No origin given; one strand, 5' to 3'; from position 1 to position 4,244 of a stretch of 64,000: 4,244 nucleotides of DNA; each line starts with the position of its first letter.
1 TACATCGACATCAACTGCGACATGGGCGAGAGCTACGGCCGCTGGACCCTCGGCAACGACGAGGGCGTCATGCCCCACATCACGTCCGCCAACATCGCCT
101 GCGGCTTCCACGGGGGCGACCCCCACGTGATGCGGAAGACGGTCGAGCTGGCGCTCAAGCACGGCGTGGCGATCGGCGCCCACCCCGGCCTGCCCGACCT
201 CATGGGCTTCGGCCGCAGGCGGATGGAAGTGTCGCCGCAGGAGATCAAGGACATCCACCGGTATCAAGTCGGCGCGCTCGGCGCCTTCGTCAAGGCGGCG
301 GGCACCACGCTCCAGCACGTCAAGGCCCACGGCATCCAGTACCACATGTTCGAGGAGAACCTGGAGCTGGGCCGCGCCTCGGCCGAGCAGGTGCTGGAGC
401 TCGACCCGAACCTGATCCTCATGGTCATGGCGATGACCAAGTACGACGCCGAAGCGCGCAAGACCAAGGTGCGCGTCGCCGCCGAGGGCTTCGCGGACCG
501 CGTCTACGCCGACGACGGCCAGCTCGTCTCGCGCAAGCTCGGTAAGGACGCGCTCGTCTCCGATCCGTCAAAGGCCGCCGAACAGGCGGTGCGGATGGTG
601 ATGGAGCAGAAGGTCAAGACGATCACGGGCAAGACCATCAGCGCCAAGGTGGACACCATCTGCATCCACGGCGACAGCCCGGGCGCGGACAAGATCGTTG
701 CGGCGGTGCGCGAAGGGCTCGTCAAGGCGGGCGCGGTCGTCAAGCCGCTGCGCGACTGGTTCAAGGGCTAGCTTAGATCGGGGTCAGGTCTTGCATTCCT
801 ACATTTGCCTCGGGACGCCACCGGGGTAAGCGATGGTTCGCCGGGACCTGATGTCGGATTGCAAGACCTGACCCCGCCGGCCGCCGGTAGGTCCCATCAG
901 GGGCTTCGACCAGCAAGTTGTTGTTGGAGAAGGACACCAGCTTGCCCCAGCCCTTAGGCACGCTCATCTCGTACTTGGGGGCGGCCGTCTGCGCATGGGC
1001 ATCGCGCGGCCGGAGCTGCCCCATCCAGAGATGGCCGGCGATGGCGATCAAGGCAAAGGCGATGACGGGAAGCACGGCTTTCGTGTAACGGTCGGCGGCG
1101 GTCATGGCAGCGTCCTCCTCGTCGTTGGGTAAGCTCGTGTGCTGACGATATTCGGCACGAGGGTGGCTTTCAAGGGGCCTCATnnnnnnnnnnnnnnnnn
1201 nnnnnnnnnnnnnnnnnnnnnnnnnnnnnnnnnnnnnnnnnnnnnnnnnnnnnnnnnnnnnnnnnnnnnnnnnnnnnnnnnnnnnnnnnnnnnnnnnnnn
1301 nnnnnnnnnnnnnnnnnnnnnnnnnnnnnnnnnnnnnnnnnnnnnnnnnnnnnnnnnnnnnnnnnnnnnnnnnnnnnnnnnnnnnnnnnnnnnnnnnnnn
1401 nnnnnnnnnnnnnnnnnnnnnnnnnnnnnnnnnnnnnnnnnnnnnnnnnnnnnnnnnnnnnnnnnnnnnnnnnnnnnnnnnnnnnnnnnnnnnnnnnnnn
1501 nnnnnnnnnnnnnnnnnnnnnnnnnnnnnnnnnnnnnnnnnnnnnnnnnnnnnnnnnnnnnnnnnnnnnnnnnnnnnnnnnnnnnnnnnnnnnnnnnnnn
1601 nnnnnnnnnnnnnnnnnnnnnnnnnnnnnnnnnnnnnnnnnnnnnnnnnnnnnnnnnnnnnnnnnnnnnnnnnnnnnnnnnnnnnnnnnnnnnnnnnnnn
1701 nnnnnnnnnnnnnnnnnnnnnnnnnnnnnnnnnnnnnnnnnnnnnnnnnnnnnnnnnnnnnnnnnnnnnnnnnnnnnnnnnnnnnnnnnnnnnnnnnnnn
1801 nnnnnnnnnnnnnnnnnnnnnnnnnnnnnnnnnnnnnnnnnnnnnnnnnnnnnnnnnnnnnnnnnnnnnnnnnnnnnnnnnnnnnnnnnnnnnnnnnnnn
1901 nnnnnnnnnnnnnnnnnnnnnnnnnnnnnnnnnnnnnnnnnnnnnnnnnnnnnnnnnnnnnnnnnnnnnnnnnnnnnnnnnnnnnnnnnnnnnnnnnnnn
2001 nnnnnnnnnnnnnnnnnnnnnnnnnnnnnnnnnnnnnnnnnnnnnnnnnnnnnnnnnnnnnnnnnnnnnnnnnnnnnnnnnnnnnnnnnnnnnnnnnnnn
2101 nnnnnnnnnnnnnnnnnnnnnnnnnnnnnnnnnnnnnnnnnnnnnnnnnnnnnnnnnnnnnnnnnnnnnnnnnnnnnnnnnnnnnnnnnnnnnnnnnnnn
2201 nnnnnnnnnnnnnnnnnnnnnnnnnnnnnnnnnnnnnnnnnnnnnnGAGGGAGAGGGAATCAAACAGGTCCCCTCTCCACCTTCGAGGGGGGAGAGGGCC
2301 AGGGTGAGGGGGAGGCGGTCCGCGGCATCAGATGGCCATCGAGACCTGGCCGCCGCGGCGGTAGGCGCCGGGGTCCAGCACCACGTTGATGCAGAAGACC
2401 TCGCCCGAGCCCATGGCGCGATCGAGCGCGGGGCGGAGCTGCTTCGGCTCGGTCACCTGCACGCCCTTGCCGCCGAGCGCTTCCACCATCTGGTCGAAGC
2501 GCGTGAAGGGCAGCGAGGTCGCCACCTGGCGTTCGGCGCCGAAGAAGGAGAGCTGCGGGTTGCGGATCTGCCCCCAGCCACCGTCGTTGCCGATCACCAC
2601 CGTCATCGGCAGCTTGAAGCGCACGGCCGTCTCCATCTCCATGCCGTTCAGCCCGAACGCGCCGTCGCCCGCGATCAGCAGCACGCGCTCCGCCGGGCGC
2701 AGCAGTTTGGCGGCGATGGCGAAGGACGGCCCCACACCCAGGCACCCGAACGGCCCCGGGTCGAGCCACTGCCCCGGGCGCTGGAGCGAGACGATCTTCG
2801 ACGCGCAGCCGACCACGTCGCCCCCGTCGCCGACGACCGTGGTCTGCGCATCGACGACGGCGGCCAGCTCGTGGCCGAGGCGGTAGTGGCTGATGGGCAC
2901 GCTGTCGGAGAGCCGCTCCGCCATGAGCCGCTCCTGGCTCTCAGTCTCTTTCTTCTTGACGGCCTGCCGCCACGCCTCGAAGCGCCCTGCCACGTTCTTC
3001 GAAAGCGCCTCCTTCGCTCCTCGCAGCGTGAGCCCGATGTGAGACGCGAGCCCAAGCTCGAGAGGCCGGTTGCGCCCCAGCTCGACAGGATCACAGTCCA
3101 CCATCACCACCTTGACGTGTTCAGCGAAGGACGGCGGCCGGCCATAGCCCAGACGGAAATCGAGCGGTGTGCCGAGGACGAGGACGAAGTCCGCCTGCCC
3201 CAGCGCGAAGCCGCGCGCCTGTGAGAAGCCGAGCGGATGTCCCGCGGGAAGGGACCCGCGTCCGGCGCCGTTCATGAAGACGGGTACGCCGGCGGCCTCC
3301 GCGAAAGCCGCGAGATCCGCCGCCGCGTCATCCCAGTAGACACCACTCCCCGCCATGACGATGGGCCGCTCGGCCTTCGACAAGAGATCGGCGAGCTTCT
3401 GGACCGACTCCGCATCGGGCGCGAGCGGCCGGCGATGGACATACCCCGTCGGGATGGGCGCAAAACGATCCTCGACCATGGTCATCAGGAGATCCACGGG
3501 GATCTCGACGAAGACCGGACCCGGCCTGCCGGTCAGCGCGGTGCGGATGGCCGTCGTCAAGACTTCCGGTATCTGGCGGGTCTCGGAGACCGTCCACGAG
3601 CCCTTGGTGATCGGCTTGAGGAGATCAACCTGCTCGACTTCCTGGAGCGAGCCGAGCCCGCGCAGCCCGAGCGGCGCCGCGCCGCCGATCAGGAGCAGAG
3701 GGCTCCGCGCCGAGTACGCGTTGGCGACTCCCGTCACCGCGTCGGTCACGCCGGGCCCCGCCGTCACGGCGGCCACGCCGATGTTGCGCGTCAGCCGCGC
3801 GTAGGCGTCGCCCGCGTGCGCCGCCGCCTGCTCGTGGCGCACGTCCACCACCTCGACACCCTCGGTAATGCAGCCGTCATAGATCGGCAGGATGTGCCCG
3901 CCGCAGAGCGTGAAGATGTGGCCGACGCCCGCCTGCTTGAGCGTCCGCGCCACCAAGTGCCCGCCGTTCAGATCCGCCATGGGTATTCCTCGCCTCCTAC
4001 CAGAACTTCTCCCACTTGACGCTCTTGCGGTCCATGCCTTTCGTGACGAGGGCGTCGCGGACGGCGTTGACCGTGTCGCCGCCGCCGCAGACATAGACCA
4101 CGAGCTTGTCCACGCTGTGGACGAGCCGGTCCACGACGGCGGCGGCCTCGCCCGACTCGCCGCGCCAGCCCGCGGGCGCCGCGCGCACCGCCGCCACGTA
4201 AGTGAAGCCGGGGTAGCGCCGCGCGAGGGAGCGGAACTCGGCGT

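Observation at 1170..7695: Unusual five-gene minus-strand cluster: GT4 glycosyltransferase, ThDP enzyme, FNR-like reductase, F420-type LLM and fused rhamnulose-1-P aldolase/SDR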

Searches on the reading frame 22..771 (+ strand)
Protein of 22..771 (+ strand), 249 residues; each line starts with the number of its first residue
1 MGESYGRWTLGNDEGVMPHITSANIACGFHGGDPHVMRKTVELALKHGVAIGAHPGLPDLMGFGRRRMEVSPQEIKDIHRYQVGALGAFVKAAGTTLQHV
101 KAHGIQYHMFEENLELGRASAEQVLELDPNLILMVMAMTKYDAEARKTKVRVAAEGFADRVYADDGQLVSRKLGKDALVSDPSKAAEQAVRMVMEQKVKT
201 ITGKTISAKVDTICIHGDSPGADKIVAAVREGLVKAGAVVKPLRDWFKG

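Call 3: search_protein_families(library=pfam, proteins=[window:22-771:+], max_evalue=0.001)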
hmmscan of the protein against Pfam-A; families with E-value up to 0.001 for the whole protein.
window:22-771:+ (249 aa): 1 family
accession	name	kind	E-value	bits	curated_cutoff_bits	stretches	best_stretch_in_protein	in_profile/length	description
PF03746.21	LamB_YcsF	-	2.4e-88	296.3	22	1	1-233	7-238/239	LamB/YcsF family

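Call 4: search_protein_families(library=ncbifam, proteins=[window:22-771:+], max_evalue=0.001)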
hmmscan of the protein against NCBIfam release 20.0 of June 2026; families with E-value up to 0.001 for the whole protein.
window:22-771:+ (249 aa): 5 families
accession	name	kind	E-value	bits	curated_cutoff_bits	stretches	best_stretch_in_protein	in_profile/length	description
NF003814.0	PRK05406.1-3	subfamily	4.9e-92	307.8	226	1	1-244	11-253/256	5-oxoprolinase subunit PxpA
NF003813.0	PRK05406.1-2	equivalog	8.6e-83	277.5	392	1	1-240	10-248/252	5-oxoprolinase subunit PxpA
NF003816.0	PRK05406.1-5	subfamily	1e-72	244.6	213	1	1-232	8-241/246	5-oxoprolinase subunit PxpA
NF003815.0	PRK05406.1-4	equivalog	1.3e-63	214.7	337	1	10-240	14-243/247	5-oxoprolinase subunit PxpA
NF003812.0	PRK05406.1-1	equivalog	9.6e-56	189.1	378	1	12-235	15-237/244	5-oxoprolinase subunit PxpA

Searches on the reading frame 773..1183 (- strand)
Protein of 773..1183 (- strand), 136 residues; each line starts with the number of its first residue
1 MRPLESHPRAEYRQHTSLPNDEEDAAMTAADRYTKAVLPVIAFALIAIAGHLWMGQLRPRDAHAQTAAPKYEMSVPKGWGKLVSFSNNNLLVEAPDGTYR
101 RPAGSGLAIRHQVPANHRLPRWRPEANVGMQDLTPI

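Call 3: search_protein_families(library=pfam, proteins=[window:773-1183:-], max_evalue=0.001)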
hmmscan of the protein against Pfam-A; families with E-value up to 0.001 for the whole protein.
window:773-1183:- (136 aa): 0 families

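Call 4: search_protein_families(library=ncbifam, proteins=[window:773-1183:-], max_evalue=0.001)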
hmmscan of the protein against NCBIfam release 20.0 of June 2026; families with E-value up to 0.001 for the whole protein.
window:773-1183:- (136 aa): 0 families

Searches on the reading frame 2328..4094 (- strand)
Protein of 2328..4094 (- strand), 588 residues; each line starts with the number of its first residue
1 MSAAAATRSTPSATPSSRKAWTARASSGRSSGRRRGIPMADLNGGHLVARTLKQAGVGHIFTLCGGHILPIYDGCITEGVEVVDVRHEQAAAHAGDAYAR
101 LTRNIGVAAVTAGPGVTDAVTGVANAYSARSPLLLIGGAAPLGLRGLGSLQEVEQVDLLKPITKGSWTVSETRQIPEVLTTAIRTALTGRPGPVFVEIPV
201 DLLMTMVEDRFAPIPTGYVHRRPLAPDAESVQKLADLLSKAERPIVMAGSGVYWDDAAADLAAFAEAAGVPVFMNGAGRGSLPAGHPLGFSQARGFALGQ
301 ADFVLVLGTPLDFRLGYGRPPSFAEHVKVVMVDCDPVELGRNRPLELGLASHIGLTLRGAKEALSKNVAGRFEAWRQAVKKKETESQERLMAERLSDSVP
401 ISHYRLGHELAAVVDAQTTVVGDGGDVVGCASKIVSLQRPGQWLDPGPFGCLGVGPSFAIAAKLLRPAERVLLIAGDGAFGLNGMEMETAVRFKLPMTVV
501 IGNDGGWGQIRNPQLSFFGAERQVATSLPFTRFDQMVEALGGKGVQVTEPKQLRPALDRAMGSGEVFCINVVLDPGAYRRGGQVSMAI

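Call 3: search_protein_families(library=pfam, proteins=[window:2328-4094:-], max_evalue=0.001)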
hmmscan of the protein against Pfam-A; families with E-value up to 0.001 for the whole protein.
window:2328-4094:- (588 aa): 3 families
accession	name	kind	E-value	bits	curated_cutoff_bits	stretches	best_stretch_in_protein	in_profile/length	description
PF02776.23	TPP_enzyme_N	-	5.9e-37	126.5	26.8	1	43-157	2-118/119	Thiamine pyrophosphate enzyme, N-terminal TPP binding domain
PF02775.26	TPP_enzyme_C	-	1.4e-34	119.5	21.9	1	425-571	3-151/151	Thiamine pyrophosphate enzyme, C-terminal TPP binding domain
PF00205.28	TPP_enzyme_M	-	1.3e-30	106.3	30.4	1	231-358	1-135/137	Thiamine pyrophosphate enzyme, central domain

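Call 4: search_protein_families(library=ncbifam, proteins=[window:2328-4094:-], max_evalue=0.001)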
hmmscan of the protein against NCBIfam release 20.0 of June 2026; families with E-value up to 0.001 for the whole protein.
window:2328-4094:- (588 aa): 51 families (the best 25 are shown)
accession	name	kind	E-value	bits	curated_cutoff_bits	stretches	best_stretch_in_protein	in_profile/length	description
NF004516.0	PRK05858.1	equivalog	1.4e-163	545.4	587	1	41-579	10-542/548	acetolactate synthase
NF058623.1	HdaclCoAlyACT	equivalog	1.1e-112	377.5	600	1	45-564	13-532/575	2-hydroxyacyl-CoA lyase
NF006721.0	PRK09259.1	equivalog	2.1e-95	320.5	557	1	42-585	15-562/574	oxalyl-CoA decarboxylase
NF004919.0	PRK06276.1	equivalog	3e-89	299.9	866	1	43-575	2-540/582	acetolactate synthase large subunit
TIGR00118.1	acolac_lg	equivalog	7.3e-89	298.7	538.35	1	43-574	2-535/557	biosynthetic-type acetolactate synthase large subunit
TIGR03254.1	oxalate_oxc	equivalog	8.4e-89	298.7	739.4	1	42-585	3-549/554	oxalyl-CoA decarboxylase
NF004710.0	PRK06048.1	equivalog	8.2e-83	278.7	976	1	42-574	8-538/561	acetolactate synthase large subunit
NF006524.0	PRK08978.1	equivalog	4e-82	276.3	738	1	43-574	2-525/548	acetolactate synthase 2 catalytic subunit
NF006122.0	PRK08266.1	subfamily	5.5e-81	272.7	571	1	41-573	3-524/543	hypothetical protein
NF005860.0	PRK07789.1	equivalog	8.6e-80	268.8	881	1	20-561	12-565/615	acetolactate synthase large subunit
NF005584.0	PRK07282.1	equivalog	1.1e-78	265.2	970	1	43-557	11-525/566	acetolactate synthase large subunit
NF006052.0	PRK08199.1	subfamily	1.3e-77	261.4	539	1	41-579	7-543/559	thiamine pyrophosphate protein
NF006016.1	PRK08155.1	equivalog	4.7e-77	259.7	870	1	42-573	3-532/554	acetolactate synthase large subunit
NF005713.0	PRK07525.1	subfamily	7.2e-77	259.1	620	1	48-562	12-547/592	sulfoacetaldehyde acetyltransferase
NF006187.0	PRK08322.1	equivalog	6.3e-76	255.9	509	1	44-574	4-529/548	acetolactate synthase large subunit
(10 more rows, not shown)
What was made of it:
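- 2328..3980 (-): ThDP enzyme of the 2-hydroxyacyl-CoA lyase / oxalyl-CoA decarboxylase / benzaldehyde lyase clade, 550 aa. Accessory gene. NCBIfam scores are all below cut-off: PRK05858 545 (587), HACL-ACT 377 (600), OXC 320 (557) (call 4).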

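Call 14: search_solved_structures(query=window:2328-3980:-, max_evalue=1e-30)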
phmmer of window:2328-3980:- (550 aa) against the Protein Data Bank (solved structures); distinct sequences matched with E-value up to 1e-30: 67 (the best 60 are shown).
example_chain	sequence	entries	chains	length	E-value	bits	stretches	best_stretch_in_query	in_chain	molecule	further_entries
6xn8_A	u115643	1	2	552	4.5e-96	326.1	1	3-545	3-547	2-hydroxyacyl-CoA lyase 1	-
8vzc_A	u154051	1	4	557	2.4e-90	307.2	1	4-542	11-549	Oxalyl-CoA decarboxylase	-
8vzf_A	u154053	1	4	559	2.4e-90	307.2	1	4-542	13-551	2-Hydroxyacyl-CoA Lyase/Synthase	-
8vza_A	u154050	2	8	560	2.4e-90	307.2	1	4-542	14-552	2-Hydroxyacyl-CoA lyase/Synthase | Oxalyl-CoA decarboxylase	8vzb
8vzj_A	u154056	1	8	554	2.3e-85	290.8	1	1-545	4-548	Oxalyl-CoA decarboxylase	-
8vzk_A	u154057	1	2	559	1.3e-83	284.9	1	2-542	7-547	Oxalyl-CoA decarboxylase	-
8vzd_A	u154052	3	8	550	4.1e-83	283.3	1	1-539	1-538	2-Hydroxyacyl-CoA Lyase/Synthase TbHACS | Oxalyl-CoA decarboxylase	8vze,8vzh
2q27_A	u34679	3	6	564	2e-80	274.4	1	5-547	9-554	oxalyl-CoA decarboxylase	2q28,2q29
3iae_A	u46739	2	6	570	8.7e-80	272.3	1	1-535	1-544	Benzaldehyde lyase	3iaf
2ag0_A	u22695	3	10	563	9.6e-80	272.2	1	1-535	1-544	benzaldehyde lyase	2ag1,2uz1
3d7k_A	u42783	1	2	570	1e-79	272.1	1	1-535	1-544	Benzaldehyde lyase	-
2uz1_B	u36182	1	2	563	1e-79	272.1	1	1-535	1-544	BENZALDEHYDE LYASE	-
7pt3_A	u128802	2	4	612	1.3e-79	271.8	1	8-533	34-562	2-hydroxyacyl-CoA lyase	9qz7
9qz5_A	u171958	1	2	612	1.5e-79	271.6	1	8-533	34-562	2-hydroxyacyl-CoA lyase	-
7pt2_A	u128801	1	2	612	1.9e-79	271.2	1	8-533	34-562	2-hydroxyacyl-CoA lyase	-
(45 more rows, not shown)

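Call 75: search_solved_structures(query=window:2328-3980:-, max_evalue=1e-85, show_alignments=1)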
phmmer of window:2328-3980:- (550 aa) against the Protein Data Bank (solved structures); distinct sequences matched with E-value up to 1e-85: 4.
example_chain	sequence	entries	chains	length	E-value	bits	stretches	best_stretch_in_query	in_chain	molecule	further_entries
6xn8_A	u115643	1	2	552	4.5e-96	326.1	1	3-545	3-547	2-hydroxyacyl-CoA lyase 1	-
8vzc_A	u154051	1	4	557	2.4e-90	307.2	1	4-542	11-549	Oxalyl-CoA decarboxylase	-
8vzf_A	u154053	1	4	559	2.4e-90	307.2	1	4-542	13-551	2-Hydroxyacyl-CoA Lyase/Synthase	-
8vza_A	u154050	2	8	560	2.4e-90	307.2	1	4-542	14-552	2-Hydroxyacyl-CoA lyase/Synthase | Oxalyl-CoA decarboxylase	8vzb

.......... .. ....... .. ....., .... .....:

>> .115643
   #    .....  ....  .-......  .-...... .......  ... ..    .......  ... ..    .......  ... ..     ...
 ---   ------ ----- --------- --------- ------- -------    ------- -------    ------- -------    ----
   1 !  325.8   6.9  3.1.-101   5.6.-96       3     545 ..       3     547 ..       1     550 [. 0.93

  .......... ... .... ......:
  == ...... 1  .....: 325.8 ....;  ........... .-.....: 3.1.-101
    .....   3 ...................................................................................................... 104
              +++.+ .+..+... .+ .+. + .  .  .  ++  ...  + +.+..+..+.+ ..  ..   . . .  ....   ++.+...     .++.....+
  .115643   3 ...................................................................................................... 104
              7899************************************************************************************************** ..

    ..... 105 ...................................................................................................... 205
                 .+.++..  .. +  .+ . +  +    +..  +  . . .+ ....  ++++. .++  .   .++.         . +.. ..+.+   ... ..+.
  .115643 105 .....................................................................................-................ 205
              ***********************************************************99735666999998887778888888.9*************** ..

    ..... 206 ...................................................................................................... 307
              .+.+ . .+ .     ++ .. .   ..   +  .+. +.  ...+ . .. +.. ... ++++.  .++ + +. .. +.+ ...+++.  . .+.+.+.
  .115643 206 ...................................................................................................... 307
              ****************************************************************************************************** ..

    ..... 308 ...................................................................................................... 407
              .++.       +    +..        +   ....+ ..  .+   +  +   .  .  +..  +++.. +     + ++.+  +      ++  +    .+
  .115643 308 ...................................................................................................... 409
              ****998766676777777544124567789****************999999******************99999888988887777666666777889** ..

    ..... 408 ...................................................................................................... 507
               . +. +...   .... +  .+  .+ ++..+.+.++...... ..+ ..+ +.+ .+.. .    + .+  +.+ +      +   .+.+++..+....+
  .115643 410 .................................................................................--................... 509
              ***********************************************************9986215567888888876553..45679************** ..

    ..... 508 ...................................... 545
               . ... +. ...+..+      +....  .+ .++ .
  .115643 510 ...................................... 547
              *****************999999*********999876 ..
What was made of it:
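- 2328..3980 (-): Best PDB match is 6xn8, 2-hydroxyacyl-CoA lyase, 326 bits, aligned over the full length (calls 14, 75).
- On 2-hydroxyacyl-CoA lyase / oxalyl-CoA decarboxylase: Full-length alignment to 6xn8 (call 75).
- The ThDP enzyme aligns over its full length with 2-hydroxyacyl-CoA lyase (calls 14, 75).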
